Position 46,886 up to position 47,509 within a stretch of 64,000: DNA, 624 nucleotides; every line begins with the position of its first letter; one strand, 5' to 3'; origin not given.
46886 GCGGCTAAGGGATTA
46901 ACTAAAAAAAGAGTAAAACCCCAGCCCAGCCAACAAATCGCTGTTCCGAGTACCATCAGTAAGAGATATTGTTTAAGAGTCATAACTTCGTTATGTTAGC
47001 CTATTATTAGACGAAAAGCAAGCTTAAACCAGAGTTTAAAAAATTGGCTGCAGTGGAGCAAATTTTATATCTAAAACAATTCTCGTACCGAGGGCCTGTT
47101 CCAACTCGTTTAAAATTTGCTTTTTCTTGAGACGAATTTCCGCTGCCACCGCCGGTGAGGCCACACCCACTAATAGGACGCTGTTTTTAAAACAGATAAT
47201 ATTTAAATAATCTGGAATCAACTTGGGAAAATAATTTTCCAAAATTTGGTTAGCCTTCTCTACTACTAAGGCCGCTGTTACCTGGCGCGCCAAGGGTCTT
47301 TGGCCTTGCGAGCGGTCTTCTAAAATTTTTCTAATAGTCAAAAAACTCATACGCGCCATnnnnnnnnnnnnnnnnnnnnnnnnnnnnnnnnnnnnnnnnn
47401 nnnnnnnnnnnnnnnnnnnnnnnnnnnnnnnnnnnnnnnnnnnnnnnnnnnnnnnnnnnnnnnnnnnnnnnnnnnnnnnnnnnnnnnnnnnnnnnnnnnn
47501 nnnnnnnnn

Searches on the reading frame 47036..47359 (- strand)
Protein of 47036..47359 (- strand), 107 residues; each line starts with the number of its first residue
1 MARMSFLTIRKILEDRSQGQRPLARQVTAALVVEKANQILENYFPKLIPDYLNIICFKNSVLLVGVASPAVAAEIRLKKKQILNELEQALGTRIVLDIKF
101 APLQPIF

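Call 8: search_protein_families(library=pfam, proteins=[window:47036-47359:-], max_evalue=0.001)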
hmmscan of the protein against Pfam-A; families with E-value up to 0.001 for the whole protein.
window:47036-47359:- (107 aa): 1 family
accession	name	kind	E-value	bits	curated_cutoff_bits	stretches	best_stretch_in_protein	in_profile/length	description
PF05258.17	DciA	-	7.7e-09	36.1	24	1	28-100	16-89/89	Dna[CI] antecedent, DciA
